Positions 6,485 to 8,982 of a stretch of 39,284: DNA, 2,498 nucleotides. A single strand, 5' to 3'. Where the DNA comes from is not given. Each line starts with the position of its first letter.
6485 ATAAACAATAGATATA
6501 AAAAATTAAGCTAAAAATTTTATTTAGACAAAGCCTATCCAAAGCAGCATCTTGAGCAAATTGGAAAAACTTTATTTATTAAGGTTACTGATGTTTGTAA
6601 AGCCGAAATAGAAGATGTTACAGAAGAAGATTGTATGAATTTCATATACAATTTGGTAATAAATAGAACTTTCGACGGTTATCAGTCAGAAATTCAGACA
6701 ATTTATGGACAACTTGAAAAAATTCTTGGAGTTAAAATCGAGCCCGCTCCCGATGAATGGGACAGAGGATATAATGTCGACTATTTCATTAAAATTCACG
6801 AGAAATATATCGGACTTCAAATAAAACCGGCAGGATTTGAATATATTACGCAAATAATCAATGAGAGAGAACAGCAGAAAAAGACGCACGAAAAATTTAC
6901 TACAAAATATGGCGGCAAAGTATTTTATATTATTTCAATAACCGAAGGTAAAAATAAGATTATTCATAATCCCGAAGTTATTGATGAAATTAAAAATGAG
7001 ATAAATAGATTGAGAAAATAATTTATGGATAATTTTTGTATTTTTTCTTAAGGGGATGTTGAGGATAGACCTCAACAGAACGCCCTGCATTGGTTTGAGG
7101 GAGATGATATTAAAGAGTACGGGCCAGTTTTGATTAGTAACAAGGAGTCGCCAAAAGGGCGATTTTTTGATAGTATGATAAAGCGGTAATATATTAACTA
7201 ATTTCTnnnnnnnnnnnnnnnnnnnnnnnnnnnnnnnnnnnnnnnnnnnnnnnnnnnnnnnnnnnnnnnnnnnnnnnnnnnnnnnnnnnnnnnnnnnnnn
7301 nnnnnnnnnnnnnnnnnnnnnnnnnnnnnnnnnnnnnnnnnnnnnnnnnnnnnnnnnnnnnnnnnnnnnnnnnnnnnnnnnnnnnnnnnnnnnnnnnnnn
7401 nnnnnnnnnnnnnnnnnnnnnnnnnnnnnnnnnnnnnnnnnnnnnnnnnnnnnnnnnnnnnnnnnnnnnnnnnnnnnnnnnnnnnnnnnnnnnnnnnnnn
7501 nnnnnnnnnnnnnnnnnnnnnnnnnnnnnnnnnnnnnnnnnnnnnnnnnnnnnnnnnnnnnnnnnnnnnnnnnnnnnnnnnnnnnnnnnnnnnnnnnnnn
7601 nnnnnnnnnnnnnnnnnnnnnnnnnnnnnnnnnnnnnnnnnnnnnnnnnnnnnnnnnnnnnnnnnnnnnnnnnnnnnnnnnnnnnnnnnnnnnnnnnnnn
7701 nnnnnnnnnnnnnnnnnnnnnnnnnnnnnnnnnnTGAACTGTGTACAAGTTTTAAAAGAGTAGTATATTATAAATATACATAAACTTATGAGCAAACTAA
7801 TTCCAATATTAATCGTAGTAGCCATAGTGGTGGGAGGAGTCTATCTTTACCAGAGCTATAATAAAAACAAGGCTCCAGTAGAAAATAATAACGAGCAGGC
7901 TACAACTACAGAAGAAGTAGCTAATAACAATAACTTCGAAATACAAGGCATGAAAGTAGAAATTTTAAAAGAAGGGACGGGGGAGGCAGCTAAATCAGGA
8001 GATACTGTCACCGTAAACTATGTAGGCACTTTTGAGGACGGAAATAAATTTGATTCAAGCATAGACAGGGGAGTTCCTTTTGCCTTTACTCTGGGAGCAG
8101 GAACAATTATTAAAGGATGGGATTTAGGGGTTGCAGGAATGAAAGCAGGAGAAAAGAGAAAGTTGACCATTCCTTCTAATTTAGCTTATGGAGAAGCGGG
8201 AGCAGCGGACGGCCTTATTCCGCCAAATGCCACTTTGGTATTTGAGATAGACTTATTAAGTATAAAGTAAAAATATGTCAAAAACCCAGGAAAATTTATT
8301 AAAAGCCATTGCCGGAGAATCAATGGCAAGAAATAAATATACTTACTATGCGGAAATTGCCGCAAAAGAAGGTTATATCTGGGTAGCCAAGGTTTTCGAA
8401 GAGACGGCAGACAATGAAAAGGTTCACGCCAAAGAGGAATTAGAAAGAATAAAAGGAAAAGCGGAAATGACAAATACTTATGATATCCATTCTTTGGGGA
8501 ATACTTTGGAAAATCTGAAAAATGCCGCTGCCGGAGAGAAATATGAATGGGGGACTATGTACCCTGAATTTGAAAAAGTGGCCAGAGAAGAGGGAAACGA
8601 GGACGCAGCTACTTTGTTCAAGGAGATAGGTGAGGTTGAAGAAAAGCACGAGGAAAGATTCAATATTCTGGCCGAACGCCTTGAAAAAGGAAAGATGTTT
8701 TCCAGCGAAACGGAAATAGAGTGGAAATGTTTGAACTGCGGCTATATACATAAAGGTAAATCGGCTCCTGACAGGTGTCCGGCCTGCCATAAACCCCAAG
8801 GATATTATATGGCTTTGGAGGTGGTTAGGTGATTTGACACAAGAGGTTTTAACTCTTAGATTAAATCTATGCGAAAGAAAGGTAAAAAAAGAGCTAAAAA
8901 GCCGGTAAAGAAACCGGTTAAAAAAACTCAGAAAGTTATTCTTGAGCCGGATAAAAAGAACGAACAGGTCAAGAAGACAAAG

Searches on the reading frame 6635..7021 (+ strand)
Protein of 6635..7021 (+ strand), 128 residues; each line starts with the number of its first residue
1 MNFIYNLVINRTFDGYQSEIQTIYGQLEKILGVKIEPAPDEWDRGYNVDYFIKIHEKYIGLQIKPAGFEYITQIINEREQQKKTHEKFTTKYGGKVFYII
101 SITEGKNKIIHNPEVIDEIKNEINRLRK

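Call 11: search_protein_families(library=pfam, proteins=[window:6635-7021:+], max_evalue=0.01)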
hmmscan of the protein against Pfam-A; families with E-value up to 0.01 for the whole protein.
window:6635-7021:+ (128 aa): 1 family
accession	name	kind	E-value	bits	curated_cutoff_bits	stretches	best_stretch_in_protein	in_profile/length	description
PF09568.16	RE_MjaI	-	2.5e-18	66.9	22.7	1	2-96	77-164/164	MjaI restriction endonuclease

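Call 89: search_protein_families(library=padloc, proteins=[window:6635-7021:+], max_evalue=0.01)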
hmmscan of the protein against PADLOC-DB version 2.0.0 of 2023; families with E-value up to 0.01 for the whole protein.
window:6635-7021:+ (128 aa): 1 family
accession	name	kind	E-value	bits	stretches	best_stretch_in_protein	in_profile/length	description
PDLC03450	REase_II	-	1.8e-16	58.4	1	2-127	71-194/197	Type II restriction enzyme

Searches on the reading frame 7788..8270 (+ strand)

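Call 11: search_protein_families(library=pfam, proteins=[window:7788-8270:+], max_evalue=0.01)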
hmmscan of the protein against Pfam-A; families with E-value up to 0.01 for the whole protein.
window:7788-8270:+ (160 aa): 1 family
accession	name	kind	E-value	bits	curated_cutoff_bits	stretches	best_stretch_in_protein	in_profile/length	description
PF00254.34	FKBP_C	-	1.6e-37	128.1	21.1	1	66-157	3-94/94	FKBP-type peptidyl-prolyl cis-trans isomerase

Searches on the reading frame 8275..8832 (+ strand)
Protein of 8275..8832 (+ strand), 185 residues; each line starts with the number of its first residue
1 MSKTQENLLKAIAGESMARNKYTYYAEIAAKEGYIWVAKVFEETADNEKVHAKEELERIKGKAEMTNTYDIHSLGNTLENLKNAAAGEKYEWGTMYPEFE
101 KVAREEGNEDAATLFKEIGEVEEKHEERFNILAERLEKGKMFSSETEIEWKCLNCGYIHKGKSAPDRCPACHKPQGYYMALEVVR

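Call 11: search_protein_families(library=pfam, proteins=[window:8275-8832:+], max_evalue=0.01)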
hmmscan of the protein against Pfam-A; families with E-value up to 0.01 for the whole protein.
window:8275-8832:+ (185 aa): 6 families
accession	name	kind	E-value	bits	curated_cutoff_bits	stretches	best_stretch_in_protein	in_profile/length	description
PF02915.23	Rubrerythrin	-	6.7e-26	91.7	22.8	1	6-130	1-134/137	Rubrerythrin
PF21349.2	RUBY_RBDX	-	1.9e-12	46.8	26.5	1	150-178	1-29/30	Rubrerythrin, rubredoxin-like domain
PF00210.30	Ferritin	-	1.4e-07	32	24.5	1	6-137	2-140/142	Ferritin-like domain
PF23458.2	DUF7130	-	2.2e-06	27.9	35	1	132-176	37-81/89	Domain of unknown function (DUF7130)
PF01155.25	HypA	-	0.0028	18.1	28.9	1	116-175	31-96/112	Hydrogenase/urease nickel incorporation, metallochaperone, hypA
PF23455.1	DUF7129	-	0.0055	16.9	30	0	146-172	8-34/45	Domain of unknown function (DUF7129)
